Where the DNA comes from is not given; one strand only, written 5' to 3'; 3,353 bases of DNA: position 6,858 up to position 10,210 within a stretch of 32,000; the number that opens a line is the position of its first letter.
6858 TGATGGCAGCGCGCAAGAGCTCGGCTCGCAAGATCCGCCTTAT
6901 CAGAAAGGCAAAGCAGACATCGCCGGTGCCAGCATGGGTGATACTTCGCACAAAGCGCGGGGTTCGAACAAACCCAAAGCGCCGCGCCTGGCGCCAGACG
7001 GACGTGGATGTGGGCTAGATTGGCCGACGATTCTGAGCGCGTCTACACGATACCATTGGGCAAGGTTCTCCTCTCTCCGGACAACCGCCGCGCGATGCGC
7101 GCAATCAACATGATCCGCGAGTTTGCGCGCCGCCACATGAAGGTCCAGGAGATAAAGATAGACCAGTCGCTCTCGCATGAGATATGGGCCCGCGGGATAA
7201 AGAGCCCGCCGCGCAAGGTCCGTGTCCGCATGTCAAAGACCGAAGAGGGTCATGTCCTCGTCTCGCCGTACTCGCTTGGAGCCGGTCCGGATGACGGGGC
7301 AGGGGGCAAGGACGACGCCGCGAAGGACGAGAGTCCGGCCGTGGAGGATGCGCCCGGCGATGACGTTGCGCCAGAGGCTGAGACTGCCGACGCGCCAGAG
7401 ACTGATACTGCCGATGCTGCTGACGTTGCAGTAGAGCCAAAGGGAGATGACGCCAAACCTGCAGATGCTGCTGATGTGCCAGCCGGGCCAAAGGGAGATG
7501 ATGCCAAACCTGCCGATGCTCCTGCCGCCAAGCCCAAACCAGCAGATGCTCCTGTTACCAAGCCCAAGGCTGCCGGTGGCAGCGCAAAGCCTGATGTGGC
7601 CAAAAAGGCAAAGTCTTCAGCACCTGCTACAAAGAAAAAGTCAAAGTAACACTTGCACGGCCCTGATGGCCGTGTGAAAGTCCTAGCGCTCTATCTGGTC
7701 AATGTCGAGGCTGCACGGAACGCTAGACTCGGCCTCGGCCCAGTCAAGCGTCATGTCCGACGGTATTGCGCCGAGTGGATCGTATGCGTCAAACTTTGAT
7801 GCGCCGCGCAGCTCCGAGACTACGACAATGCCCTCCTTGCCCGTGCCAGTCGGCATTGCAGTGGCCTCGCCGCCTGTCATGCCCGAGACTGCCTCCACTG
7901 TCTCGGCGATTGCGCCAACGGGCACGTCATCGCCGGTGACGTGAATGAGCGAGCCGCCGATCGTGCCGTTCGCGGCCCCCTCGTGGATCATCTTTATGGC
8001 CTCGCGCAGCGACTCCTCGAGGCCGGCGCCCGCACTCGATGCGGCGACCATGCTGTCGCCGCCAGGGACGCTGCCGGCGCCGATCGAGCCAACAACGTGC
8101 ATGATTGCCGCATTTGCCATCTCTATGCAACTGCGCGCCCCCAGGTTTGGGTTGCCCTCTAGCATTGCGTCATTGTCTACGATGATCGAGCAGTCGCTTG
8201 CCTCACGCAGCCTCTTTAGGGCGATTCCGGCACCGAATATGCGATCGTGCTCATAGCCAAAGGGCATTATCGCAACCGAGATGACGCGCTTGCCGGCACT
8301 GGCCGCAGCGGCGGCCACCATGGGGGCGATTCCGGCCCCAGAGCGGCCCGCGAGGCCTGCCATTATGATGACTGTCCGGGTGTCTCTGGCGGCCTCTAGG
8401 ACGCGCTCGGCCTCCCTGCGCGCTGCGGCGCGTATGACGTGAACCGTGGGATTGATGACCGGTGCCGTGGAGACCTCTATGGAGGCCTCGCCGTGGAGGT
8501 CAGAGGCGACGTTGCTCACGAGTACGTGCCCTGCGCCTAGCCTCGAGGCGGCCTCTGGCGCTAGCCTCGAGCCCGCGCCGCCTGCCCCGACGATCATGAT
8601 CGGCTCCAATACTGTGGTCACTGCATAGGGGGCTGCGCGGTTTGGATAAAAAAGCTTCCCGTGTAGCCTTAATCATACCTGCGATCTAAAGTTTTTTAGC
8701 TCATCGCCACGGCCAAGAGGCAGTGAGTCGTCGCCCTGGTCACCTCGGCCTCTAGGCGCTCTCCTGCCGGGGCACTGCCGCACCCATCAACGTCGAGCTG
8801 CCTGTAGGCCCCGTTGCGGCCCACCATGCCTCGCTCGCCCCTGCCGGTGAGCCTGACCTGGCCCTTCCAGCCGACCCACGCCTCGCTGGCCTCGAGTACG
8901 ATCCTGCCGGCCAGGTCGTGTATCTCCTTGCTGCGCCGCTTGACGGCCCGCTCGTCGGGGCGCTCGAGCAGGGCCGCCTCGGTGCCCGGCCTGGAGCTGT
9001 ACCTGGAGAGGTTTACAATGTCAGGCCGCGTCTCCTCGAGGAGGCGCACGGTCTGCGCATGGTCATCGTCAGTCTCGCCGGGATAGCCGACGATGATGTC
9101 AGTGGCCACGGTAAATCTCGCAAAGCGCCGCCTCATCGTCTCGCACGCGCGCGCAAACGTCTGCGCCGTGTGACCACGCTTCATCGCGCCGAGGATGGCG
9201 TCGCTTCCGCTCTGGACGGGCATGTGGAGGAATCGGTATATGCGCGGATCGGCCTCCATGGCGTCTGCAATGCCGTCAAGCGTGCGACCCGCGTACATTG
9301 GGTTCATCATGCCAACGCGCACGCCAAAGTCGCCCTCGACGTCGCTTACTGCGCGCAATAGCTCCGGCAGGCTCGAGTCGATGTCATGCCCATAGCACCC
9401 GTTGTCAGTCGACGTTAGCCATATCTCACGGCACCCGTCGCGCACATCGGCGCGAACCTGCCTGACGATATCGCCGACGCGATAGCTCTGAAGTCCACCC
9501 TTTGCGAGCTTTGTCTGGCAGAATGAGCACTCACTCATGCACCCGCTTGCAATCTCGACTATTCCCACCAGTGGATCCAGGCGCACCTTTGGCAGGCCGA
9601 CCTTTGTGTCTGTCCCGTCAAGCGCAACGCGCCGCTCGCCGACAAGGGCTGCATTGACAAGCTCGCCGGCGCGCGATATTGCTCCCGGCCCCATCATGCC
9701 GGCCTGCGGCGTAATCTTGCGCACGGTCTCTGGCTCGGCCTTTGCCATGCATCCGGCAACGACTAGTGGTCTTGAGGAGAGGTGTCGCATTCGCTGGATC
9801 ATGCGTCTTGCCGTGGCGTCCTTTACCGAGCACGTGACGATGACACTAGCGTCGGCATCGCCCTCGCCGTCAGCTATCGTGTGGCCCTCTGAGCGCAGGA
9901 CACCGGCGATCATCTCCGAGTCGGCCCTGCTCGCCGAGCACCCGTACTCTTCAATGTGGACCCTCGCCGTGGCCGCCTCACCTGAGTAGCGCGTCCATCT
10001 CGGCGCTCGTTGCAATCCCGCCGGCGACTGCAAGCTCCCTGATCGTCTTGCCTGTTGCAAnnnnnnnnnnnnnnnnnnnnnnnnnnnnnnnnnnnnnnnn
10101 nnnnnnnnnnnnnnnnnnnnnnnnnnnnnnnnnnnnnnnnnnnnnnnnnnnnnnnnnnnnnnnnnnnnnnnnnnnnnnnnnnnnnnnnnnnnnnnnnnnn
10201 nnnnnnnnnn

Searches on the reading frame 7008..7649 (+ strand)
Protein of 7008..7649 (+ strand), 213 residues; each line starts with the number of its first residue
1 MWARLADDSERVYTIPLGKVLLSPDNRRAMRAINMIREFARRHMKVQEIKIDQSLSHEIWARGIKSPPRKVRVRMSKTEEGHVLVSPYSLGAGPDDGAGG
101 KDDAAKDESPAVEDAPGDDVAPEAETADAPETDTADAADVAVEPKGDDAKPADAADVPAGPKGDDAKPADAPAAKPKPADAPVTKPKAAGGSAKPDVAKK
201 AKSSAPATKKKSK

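Call 15: search_protein_families(library=pfam, proteins=[window:7008-7649:+], max_evalue=0.001)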
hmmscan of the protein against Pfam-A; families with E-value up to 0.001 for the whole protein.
window:7008-7649:+ (213 aa): 1 family
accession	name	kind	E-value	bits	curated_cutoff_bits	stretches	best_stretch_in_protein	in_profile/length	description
PF01198.24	Ribosomal_L31e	-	3.5e-17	62.8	25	1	11-78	5-73/82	Ribosomal protein L31e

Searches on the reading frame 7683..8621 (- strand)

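Call 15: search_protein_families(library=pfam, proteins=[window:7683-8621:-], max_evalue=0.001)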
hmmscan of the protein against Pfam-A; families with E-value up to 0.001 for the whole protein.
window:7683-8621:- (312 aa): 1 family
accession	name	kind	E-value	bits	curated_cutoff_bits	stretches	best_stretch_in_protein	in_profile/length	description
PF00091.31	Tubulin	-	5.5e-16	59.8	33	1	64-155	89-187/190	Tubulin/FtsZ family, GTPase domain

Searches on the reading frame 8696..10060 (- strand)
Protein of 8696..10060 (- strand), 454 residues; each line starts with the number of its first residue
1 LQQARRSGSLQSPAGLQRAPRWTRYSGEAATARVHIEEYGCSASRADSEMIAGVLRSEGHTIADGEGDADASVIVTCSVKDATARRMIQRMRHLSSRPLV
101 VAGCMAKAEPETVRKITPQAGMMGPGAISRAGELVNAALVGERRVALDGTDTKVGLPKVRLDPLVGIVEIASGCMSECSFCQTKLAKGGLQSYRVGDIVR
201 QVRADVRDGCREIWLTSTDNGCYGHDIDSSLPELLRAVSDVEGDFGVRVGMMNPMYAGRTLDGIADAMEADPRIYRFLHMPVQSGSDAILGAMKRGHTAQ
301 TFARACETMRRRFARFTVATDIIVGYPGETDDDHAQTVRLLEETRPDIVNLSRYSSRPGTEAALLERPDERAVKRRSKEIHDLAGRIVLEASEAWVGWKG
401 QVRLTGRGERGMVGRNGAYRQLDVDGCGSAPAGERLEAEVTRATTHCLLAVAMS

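Call 15: search_protein_families(library=pfam, proteins=[window:8696-10060:-], max_evalue=0.001)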
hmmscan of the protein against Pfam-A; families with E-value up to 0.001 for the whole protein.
window:8696-10060:- (454 aa): 2 families
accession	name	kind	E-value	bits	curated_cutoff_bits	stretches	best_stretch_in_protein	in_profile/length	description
PF00919.26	UPF0004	-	7.6e-20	71.2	27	1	33-120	1-93/98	Uncharacterized protein family UPF0004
PF04055.27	Radical_SAM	-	6.7e-19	69.1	29.5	1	169-341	2-166/166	Radical SAM superfamily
